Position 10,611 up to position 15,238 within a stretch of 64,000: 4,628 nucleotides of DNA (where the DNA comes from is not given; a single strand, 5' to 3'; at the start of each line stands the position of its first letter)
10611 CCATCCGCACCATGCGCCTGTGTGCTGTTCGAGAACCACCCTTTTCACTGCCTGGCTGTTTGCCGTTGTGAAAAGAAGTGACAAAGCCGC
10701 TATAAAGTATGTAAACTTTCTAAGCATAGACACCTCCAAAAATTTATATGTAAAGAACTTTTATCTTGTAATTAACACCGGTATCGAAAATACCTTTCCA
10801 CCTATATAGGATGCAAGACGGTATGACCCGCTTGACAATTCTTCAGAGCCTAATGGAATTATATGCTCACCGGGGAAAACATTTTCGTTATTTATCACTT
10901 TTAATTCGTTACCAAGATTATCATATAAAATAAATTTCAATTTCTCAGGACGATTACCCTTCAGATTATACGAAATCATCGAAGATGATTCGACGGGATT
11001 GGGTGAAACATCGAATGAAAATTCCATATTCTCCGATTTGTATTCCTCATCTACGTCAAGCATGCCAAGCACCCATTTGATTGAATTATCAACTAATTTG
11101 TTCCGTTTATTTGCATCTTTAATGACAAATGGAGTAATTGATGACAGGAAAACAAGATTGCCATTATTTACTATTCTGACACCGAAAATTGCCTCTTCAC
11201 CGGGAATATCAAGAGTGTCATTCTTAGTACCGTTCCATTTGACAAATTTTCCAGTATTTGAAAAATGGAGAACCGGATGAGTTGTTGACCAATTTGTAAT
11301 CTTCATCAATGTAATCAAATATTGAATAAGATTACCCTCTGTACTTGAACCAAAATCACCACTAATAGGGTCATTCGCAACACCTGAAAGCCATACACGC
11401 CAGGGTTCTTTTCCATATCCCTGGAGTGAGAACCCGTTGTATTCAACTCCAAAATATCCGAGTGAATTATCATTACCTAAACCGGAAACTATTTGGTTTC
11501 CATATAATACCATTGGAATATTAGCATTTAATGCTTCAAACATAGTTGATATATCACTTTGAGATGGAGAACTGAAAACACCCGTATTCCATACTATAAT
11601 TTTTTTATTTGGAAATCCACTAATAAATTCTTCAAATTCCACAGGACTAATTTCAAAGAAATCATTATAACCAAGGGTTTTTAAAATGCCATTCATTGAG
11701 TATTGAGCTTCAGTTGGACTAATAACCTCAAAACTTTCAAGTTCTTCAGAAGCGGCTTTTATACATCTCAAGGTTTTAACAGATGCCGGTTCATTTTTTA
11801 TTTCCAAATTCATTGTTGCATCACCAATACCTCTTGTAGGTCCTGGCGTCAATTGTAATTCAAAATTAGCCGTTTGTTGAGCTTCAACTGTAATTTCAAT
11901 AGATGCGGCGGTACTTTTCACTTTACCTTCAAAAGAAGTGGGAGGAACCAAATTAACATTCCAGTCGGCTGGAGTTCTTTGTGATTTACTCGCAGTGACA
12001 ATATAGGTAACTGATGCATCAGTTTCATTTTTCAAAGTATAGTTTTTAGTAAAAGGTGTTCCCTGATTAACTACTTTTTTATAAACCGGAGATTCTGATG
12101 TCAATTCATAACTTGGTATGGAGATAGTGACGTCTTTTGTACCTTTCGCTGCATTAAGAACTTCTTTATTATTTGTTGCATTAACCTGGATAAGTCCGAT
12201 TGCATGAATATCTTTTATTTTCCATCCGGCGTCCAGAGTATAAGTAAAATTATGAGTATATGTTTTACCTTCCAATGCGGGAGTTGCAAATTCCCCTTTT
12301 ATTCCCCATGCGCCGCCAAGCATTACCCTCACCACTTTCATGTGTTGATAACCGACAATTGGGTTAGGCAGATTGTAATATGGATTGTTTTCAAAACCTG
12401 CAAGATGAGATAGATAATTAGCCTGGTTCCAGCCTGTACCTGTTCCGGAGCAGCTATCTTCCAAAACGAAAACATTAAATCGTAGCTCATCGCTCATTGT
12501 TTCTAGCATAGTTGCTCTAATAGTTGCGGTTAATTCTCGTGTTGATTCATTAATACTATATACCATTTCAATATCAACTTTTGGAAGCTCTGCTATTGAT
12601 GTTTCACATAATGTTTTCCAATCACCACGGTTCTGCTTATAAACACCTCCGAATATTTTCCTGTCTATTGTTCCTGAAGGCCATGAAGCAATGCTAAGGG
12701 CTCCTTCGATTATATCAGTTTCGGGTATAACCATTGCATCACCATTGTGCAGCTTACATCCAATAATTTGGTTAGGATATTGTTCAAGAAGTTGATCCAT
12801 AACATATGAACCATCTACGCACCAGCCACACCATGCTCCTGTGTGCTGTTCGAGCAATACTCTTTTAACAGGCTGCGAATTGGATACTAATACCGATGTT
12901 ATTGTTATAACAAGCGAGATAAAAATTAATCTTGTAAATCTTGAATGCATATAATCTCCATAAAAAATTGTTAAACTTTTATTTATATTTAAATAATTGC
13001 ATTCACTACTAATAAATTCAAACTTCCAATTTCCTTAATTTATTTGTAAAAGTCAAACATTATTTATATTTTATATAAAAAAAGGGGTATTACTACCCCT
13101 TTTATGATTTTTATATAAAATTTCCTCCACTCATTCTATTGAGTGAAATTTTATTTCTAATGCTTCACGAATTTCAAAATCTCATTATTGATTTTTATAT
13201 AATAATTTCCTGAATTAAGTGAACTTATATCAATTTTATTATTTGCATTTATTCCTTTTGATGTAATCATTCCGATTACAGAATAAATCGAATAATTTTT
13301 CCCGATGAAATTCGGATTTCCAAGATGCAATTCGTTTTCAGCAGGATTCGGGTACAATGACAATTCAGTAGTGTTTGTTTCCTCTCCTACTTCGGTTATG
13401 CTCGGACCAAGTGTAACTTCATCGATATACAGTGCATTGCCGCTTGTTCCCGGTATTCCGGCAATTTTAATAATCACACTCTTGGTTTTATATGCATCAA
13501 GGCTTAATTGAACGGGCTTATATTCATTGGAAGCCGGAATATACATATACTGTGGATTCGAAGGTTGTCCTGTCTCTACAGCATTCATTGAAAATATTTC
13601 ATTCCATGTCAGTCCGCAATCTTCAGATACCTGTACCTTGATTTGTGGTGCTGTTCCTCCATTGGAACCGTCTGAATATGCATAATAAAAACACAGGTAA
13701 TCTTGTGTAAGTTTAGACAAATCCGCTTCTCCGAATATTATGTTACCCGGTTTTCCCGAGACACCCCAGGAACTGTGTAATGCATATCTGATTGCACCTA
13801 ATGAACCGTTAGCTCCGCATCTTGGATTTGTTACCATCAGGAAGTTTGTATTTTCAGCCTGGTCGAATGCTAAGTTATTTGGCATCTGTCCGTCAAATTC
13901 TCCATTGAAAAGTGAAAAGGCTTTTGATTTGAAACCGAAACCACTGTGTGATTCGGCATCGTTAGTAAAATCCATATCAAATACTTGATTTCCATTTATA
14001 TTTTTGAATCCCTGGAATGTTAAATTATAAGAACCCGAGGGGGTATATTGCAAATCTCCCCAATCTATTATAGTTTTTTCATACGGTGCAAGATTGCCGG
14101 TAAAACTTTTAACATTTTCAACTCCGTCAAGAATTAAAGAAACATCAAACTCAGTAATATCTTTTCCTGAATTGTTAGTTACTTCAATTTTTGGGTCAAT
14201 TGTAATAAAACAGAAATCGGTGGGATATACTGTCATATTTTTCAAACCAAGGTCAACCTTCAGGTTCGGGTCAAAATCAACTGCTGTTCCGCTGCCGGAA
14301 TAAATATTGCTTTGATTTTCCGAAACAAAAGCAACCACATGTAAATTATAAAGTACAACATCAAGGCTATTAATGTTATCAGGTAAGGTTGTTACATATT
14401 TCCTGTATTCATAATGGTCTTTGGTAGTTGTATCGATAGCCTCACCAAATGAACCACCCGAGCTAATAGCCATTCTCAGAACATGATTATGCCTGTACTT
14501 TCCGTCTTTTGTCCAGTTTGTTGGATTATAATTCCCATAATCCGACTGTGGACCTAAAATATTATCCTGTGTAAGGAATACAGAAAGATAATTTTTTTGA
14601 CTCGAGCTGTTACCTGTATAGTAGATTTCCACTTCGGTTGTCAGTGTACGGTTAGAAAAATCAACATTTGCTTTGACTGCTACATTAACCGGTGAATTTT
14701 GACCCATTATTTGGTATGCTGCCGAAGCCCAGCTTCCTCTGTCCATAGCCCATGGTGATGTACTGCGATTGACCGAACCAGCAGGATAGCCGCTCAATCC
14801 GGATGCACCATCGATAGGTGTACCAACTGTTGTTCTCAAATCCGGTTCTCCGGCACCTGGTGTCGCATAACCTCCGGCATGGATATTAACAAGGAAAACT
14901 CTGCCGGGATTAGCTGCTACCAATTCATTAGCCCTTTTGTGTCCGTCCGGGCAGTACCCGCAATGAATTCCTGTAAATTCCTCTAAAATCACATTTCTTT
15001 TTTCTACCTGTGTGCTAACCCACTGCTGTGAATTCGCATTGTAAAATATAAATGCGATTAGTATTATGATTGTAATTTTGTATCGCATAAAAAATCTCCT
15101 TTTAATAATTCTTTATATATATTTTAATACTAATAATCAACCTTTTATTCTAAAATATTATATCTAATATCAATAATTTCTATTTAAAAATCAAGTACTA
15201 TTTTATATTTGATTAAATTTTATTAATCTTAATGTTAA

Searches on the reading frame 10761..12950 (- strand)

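Call 9: search_protein_families(library=pfam, proteins=[window:10761-12950:-], max_evalue=0.001)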
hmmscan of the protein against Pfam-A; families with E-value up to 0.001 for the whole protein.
window:10761-12950:- (729 aa): 1 family
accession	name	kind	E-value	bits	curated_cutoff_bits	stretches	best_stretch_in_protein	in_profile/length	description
PF11551.14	Omp28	-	9.1e-12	45.6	34.9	1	85-269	8-164/171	Outer membrane protein Omp28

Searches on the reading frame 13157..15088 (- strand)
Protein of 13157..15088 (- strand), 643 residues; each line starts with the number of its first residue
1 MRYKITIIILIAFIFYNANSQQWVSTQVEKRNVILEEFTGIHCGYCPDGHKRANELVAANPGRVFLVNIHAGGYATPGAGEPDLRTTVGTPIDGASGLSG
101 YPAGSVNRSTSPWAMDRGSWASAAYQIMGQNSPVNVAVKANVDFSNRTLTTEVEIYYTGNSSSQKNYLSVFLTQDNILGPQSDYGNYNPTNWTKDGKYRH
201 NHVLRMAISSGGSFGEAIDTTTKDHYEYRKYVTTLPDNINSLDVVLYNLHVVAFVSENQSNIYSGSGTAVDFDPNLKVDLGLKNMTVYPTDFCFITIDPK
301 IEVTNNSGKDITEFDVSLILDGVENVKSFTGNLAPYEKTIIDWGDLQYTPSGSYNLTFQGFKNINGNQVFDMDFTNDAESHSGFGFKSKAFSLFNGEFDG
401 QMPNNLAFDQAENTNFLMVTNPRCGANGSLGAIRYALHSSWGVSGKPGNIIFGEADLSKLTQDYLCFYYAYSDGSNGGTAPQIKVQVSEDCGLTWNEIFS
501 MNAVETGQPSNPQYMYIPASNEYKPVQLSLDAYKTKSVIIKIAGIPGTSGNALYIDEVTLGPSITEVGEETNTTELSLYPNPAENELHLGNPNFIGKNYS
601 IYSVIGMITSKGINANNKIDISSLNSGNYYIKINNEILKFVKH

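Call 9: search_protein_families(library=pfam, proteins=[window:13157-15088:-], max_evalue=0.001)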
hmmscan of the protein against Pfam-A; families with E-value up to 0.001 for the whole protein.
window:13157-15088:- (643 aa): 2 families
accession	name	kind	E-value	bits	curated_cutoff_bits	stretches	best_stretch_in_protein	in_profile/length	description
PF11551.14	Omp28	-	1.5e-22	80.6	34.9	1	97-261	9-157/171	Outer membrane protein Omp28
PF18962.6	Por_Secre_tail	-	5.6e-09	36.6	27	1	578-639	1-68/75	Secretion system C-terminal sorting domain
